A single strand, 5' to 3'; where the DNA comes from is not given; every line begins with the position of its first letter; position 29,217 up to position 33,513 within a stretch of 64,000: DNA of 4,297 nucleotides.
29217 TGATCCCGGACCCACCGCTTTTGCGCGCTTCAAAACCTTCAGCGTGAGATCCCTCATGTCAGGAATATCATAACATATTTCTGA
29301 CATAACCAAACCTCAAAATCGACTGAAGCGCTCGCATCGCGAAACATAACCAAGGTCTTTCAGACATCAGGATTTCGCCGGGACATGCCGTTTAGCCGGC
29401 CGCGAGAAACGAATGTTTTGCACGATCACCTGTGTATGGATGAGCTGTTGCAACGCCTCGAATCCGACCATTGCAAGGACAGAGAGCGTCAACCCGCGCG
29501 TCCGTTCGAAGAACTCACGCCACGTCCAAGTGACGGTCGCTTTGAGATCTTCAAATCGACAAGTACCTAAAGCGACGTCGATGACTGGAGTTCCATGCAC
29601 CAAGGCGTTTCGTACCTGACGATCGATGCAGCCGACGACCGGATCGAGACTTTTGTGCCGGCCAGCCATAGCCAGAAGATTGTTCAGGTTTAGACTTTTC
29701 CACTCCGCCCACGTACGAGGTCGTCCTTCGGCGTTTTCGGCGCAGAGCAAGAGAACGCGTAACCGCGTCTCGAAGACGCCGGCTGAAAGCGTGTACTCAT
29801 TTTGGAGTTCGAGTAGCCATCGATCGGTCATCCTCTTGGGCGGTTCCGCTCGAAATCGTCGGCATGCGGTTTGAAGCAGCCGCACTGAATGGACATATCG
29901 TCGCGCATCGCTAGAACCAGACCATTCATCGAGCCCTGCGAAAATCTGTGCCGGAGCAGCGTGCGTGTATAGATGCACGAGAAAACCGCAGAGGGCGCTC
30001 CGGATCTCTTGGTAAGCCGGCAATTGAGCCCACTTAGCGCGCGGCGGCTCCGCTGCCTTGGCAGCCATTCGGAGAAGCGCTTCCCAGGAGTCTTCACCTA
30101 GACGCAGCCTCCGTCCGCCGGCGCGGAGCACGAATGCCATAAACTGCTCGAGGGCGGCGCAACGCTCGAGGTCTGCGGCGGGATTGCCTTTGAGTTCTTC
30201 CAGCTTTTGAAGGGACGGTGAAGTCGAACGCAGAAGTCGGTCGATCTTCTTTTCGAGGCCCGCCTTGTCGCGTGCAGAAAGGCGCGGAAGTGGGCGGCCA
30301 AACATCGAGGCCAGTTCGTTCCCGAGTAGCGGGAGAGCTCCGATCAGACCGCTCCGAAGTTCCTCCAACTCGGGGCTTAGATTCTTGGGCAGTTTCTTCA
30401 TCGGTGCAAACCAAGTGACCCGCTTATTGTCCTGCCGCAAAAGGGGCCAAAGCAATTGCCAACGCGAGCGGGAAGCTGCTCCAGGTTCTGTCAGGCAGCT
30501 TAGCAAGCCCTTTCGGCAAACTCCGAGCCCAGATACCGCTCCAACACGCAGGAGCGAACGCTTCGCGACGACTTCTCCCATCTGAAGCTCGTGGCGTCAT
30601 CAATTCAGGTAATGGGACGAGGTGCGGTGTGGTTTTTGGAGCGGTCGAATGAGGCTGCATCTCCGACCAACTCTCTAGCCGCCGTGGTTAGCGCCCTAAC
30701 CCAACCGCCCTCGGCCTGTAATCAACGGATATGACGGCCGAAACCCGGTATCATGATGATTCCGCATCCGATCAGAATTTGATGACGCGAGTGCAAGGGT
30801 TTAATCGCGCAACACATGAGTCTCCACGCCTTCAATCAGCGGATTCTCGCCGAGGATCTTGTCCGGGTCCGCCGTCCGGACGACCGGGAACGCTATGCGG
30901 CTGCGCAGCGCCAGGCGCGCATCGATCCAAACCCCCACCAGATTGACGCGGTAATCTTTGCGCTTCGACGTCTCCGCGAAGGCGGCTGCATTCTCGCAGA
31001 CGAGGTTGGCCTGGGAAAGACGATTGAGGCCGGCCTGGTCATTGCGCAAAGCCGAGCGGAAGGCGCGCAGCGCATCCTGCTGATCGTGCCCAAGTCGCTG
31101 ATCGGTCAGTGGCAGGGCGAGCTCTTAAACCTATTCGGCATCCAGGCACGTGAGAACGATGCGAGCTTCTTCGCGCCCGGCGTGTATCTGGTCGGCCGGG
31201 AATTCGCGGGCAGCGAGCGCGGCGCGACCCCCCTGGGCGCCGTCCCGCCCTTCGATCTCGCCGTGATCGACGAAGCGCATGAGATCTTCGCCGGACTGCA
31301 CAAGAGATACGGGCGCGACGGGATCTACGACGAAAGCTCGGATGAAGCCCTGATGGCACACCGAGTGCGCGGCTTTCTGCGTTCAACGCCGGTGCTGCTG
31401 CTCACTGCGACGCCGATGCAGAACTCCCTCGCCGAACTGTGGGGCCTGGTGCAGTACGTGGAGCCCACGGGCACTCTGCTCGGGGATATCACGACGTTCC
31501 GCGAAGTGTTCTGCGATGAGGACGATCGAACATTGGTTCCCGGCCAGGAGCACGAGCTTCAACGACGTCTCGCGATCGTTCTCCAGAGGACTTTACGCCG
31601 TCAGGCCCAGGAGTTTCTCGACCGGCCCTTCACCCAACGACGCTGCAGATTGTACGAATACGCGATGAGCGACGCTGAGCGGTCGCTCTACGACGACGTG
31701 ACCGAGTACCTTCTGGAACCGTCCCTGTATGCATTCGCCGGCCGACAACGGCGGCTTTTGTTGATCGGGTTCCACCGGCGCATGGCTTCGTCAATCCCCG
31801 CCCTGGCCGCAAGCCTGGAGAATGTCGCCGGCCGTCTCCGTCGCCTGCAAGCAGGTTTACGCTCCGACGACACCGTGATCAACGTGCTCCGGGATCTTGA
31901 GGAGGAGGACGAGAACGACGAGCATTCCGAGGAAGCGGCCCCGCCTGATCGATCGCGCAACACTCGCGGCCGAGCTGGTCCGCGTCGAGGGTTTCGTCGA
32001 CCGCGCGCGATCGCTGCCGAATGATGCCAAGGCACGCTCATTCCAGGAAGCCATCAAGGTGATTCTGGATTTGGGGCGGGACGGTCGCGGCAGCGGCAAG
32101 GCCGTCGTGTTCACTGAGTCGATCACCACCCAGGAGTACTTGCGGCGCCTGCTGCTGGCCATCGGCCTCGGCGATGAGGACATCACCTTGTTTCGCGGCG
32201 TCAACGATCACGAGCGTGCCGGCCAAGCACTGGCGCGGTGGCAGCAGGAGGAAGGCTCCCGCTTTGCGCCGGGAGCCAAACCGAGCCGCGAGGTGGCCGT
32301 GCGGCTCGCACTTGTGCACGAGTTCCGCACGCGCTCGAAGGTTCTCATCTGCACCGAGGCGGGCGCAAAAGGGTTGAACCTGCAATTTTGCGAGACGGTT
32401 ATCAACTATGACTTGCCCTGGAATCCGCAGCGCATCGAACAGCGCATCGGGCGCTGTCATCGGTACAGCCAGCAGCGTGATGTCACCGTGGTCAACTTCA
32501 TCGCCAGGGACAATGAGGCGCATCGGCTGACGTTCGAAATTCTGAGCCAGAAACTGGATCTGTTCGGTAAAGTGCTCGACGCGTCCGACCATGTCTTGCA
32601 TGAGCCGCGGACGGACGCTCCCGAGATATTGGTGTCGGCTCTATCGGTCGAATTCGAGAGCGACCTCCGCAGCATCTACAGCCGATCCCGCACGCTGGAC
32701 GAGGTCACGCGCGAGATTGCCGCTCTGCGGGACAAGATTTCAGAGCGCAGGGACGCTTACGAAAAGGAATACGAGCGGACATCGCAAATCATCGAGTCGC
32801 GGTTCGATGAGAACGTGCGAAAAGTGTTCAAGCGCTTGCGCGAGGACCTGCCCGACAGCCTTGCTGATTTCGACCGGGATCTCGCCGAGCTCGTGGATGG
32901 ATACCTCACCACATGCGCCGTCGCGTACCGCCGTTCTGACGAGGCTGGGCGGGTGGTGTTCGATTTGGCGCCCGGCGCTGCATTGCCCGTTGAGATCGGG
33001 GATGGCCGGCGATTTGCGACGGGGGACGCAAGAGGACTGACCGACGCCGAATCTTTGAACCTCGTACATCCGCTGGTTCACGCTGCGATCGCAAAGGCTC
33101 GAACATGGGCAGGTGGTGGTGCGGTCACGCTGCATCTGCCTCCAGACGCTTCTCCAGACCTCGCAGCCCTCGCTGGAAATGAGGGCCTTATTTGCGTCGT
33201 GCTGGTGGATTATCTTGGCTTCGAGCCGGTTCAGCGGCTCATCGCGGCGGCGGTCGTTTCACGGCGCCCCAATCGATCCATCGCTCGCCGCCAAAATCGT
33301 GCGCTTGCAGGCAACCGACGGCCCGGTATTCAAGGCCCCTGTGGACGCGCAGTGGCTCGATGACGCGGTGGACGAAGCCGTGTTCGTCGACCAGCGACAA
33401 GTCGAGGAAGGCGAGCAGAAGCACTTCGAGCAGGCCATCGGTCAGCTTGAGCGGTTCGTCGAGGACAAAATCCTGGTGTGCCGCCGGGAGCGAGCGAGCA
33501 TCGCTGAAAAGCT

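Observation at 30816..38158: Translationally coupled SNF2 helicase + SbcD-like nuclease + SbcC/Rad50-like ATPase operon in a defence island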

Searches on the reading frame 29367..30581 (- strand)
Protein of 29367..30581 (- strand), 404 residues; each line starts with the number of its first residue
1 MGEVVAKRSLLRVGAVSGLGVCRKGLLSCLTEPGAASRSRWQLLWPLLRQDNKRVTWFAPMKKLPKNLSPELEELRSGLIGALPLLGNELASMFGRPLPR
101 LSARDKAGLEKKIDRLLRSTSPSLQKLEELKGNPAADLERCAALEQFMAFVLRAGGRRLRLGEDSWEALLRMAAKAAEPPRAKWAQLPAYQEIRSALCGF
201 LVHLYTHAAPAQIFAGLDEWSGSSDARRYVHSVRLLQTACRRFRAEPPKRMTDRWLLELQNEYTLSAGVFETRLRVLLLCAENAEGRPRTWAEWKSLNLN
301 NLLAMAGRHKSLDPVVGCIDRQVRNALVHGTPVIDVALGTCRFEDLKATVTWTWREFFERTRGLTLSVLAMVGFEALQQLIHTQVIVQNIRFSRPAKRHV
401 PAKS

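Call 18: find_encoding_contigs(protein=window:29367-30581:-, flank=10000, max_places=3)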
Protein window:29367-30581:- (404 aa): 1 contig read that carries it; 1 place shown.
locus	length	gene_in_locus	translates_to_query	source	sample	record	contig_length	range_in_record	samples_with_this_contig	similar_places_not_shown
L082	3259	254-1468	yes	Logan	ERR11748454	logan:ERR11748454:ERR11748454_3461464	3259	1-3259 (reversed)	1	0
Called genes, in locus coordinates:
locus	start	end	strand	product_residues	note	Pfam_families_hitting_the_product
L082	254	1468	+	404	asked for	-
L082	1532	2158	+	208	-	PF19570:DUF6088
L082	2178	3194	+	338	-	PF08843:AbiEii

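Call 47: search_protein_families(library=pfam, proteins=[window:29367-30581:-], max_evalue=0.001)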
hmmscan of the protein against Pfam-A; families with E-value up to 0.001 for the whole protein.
window:29367-30581:- (404 aa): 0 families

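Call 100: search_protein_families(library=padloc, proteins=[window:29367-30581:-], max_evalue=0.00001)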
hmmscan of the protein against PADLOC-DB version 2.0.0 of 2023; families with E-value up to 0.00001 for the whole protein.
window:29367-30581:- (404 aa): 0 families

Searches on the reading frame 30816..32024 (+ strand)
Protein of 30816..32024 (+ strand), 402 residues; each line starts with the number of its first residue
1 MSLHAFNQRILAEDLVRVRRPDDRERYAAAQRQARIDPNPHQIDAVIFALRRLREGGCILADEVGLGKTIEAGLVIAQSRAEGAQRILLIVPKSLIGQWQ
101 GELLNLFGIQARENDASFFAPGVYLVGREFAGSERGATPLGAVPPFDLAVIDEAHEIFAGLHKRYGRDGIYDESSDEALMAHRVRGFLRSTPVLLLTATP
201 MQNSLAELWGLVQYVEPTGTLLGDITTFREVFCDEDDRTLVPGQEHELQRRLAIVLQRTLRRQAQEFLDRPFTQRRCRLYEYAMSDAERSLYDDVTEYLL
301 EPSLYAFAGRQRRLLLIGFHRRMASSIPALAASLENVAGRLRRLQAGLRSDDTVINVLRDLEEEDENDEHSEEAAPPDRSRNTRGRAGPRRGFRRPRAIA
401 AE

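Call 4: search_protein_families(library=pfam, proteins=[window:30816-32024:+], max_evalue=0.01)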
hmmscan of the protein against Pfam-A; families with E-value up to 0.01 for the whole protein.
window:30816-32024:+ (402 aa): 3 families
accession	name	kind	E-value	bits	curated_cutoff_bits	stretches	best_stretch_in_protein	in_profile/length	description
PF00176.29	SNF2-rel_dom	-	5.3e-25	88.5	24.9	2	184-298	148-252/290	SNF2-related domain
PF04851.21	ResIII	-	3.9e-06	27.3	22.5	1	36-200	2-162/164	Type III restriction enzyme, res subunit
PF00270.35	DEAD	-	0.0038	17.4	26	0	54-106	13-68/167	DEAD/DEAH box helicase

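Call 5: search_protein_families(library=padloc, proteins=[window:30816-32024:+], max_evalue=0.01)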
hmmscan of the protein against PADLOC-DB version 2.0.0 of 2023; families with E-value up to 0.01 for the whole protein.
window:30816-32024:+ (402 aa): 40 families (the best 25 are shown)
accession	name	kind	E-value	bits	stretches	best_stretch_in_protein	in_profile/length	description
PDLC02619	DrmD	-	1.1e-56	190.6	1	10-374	5-358/872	DrmD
PDLC02621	DrmD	-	2.9e-21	73.4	2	36-111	120-195/1040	DrmD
PDLC00659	HmaA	-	1e-20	71.3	2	32-159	99-237/1176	SNF2 helicase / DEAD-box helicase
PDLC02500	BrxHI|BrxHII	-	4.6e-20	69.8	2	33-108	86-161/933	BrxHI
PDLC02843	DpdE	-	4.7e-19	65.8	1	34-218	155-315/1091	DpdE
PDLC00633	ZorD1|ZorD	-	2.8e-18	63.4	2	191-297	590-692/908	"SWI2/SNF2 helicase, Mrr-like nuclease"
PDLC02840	DpdE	-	3.1e-18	63.5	1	59-230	180-332/1091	DpdE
PDLC02634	DrmD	-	3.6e-18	62.8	2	34-111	88-165/900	DrmD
PDLC02623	DrmD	-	5.4e-18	62.2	2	36-117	100-181/1040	DrmD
PDLC02846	DpdE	-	5.7e-17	58.9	1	35-203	160-325/1034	DpdE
PDLC02620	DrmD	-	6e-17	58.9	1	35-345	97-396/1060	DrmD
PDLC00634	ZorD1|ZorD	-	5.3e-15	52.2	2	26-103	481-566/1208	"SWI2/SNF2 helicase, Mrr-like nuclease"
PDLC00629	ZorD1|ZorD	-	9.6e-14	48.3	2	193-335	657-788/1012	"SWI2/SNF2 helicase, Mrr-like nuclease"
PDLC02504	BrxHI|BrxHII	-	1.1e-13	48.1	1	39-117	111-189/971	BrxHII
PDLC00632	ZorD1|ZorD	-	1.3e-13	47.8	2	56-107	617-670/1101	"SWI2/SNF2 helicase, Mrr-like nuclease"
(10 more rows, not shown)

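Call 6: search_protein_families(library=ncbifam, proteins=[window:30816-32024:+], max_evalue=0.01)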
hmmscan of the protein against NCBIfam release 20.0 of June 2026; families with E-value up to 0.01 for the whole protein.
window:30816-32024:+ (402 aa): 8 families
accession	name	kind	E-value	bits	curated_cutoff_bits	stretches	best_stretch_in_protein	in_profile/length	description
NF038318.1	DISARM_DrmD_b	equivalog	2e-56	191.7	950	1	31-373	23-353/868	DISARM system SNF2-like helicase DrmD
NF041062.1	DpdE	equivalog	8.7e-27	93.5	500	1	34-232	150-329/1048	protein DpdE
NF038317.1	DISARM_DrmD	equivalog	3.9e-24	85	610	2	35-116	105-186/1021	DISARM system SNF2-like helicase DrmD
NF003426.0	PRK04914.1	equivalog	1.2e-18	66.8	576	1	33-203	149-319/959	RNA polymerase-associated protein RapA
NF042964.1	phospholipD_antiphage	equivalog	1.7e-17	63.1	1100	2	54-110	248-304/895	phospholipase D-like domain-containing anti-phage protein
NF058637.1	helic_SCO1167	equivalog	4.9e-13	48.1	1200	2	192-262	614-679/932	SCO1167/SCO6262 family helicase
NF041790.1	anti-phage_ZorD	equivalog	1.4e-12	46.4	1500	2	47-107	596-658/1035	type I Zorya anti-phage system protein ZorD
NF053675.1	pilus_reg_Snf2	equivalog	2e-08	32.8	1100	1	57-103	605-650/1029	pilus expression-regulating Snf2 family helicase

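Call 54: list_cluster_members(proteins=[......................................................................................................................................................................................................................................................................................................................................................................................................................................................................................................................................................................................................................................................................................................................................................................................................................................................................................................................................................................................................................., window:33763-34923:+, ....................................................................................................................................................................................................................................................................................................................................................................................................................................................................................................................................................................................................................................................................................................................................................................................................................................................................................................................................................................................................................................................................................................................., window:30816-32024:+, window:36605-38158:+, window:34923-35873:+])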
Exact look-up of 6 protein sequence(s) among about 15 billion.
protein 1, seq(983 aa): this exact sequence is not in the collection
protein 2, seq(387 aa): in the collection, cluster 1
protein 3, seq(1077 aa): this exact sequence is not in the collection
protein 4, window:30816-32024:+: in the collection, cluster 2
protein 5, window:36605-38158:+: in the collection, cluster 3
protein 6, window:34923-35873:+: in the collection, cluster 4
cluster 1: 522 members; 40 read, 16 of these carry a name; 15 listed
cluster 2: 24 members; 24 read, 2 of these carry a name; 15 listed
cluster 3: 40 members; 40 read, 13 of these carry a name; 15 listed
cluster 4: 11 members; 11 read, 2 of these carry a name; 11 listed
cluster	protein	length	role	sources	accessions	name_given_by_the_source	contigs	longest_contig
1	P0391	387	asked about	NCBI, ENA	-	-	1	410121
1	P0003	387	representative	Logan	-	-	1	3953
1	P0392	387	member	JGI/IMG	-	DNA repair exonuclease SbcCD nuclease subunit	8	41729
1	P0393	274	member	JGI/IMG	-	DNA repair exonuclease SbcCD nuclease subunit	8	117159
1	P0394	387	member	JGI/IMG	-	DNA repair exonuclease SbcCD nuclease subunit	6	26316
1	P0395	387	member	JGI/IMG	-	DNA repair exonuclease SbcCD nuclease subunit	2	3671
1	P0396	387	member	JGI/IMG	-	DNA repair exonuclease SbcCD nuclease subunit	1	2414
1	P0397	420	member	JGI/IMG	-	DNA repair exonuclease SbcCD nuclease subunit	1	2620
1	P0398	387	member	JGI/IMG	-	DNA repair exonuclease SbcCD nuclease subunit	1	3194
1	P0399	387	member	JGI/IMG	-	DNA repair exonuclease SbcCD nuclease subunit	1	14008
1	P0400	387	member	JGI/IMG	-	DNA repair exonuclease SbcCD nuclease subunit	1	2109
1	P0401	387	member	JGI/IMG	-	DNA repair exonuclease SbcCD nuclease subunit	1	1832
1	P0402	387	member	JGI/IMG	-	DNA repair exonuclease SbcCD nuclease subunit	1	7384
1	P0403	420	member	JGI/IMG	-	DNA repair exonuclease SbcCD nuclease subunit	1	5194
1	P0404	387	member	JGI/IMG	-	DNA repair exonuclease SbcCD nuclease subunit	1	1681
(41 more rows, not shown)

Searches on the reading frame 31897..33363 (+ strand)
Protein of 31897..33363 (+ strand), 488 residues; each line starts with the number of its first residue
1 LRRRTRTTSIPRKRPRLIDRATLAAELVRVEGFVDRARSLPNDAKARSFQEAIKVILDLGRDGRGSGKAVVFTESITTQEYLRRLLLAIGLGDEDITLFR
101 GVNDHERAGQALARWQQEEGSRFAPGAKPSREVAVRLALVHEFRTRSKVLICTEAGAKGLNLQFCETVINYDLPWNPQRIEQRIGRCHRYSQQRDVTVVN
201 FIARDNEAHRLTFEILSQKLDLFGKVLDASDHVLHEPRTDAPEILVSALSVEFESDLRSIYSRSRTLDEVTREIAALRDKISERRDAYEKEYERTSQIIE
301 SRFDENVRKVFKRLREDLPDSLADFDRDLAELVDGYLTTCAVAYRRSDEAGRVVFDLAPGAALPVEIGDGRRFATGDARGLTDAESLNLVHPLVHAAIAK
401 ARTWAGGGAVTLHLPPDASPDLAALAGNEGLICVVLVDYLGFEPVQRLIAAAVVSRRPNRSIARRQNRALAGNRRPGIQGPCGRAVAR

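Call 4: search_protein_families(library=pfam, proteins=[window:31897-33363:+], max_evalue=0.01)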
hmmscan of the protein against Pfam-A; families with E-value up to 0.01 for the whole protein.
window:31897-33363:+ (488 aa): 1 family
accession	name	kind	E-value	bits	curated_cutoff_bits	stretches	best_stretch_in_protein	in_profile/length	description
PF00271.37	Helicase_C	-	4.7e-17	62.7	23.5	1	132-190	50-109/110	Helicase conserved C-terminal domain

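Call 5: search_protein_families(library=padloc, proteins=[window:31897-33363:+], max_evalue=0.01)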
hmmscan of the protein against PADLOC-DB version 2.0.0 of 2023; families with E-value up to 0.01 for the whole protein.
window:31897-33363:+ (488 aa): 43 families (the best 25 are shown)
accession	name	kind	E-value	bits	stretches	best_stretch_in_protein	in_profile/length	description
PDLC02619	DrmD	-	7.4e-69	230.8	1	21-325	368-655/872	DrmD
PDLC02500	BrxHI|BrxHII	-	8.4e-34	115.2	1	133-223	516-605/933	BrxHI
PDLC02621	DrmD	-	6.4e-26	88.9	1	35-299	492-729/1040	DrmD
PDLC02623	DrmD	-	2.2e-25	86.6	1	138-254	569-687/1040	DrmD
PDLC02504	BrxHI|BrxHII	-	2.4e-23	80.1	1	145-316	535-691/971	BrxHII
PDLC00659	HmaA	-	3.5e-20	69.5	1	142-250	560-672/1176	SNF2 helicase / DEAD-box helicase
PDLC02620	DrmD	-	1.1e-19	68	1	136-225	523-611/1060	DrmD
PDLC02193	PLD_Helicase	-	5.6e-18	62.5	1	147-229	754-840/905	-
PDLC02572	DrmA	-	5.2e-17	59.1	1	41-316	495-754/1043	DrmA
PDLC02634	DrmD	-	5.8e-17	58.8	1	16-238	421-627/900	DrmD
PDLC02843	DpdE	-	4.1e-16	56.1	1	140-239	612-720/1091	DpdE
PDLC02840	DpdE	-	4.4e-16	56.4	1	144-240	607-706/1091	DpdE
PDLC02625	DrmD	-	3.9e-14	50.1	1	145-230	323-403/792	DrmD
PDLC02853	DpdE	-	2e-13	47.3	1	31-246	454-655/985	DpdE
PDLC02632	DrmD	-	1.7e-12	44.6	1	34-199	492-633/662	DrmD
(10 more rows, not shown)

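Call 6: search_protein_families(library=ncbifam, proteins=[window:31897-33363:+], max_evalue=0.01)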
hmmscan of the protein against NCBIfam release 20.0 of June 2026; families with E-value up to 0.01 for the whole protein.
window:31897-33363:+ (488 aa): 19 families
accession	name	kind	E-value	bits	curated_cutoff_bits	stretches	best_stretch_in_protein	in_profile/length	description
NF038318.1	DISARM_DrmD_b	equivalog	1.6e-68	231.7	950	1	19-324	363-651/868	DISARM system SNF2-like helicase DrmD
NF038317.1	DISARM_DrmD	equivalog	2e-34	119.1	610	1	37-398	478-802/1021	DISARM system SNF2-like helicase DrmD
NF041062.1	DpdE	equivalog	6.1e-23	80.7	500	1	140-225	587-678/1048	protein DpdE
NF042964.1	phospholipD_antiphage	equivalog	6.1e-20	71.2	1100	1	147-229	746-832/895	phospholipase D-like domain-containing anti-phage protein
NF003426.0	PRK04914.1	equivalog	4.8e-17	61.5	576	1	146-300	547-698/959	RNA polymerase-associated protein RapA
NF053675.1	pilus_reg_Snf2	equivalog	1.7e-11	43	1100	1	145-232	927-1013/1029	pilus expression-regulating Snf2 family helicase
NF058637.1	helic_SCO1167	equivalog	1.3e-09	36.7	1200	1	133-236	815-919/932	SCO1167/SCO6262 family helicase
NF008744.0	PRK11776.1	equivalog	8.8e-07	27.8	524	1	142-206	287-350/460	ATP-dependent RNA helicase DbpA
NF053631.1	RNA_helic_CshA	equivalog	8.9e-06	24.8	646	1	136-206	276-345/434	degradosome RNA helicase CshA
NF053636.1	DDHlcsCsdAPsy1082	equivalog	1.3e-05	23.9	890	1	110-203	257-348/512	DEAD/DEAH box helicase CsdA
NF053711.1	RNA_heli_RhlE1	exception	6.6e-05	21.8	750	1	131-216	278-362/434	RNA helicase RhlE1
NF002340.1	PRK01297.1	equivalog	8.5e-05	21.5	564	1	136-206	288-357/372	ATP-dependent RNA helicase RhlB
NF008394.0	PRK11192.1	equivalog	0.00014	20.8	507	1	144-192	295-343/441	ATP-dependent RNA helicase SrmB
NF003390.0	PRK04537.1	equivalog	0.0002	20.6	732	1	138-196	298-357/572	ATP-dependent RNA helicase RhlB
NF007882.0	PRK10590.1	equivalog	0.00053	19.1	743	1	142-192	290-341/456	ATP-dependent RNA helicase RhlE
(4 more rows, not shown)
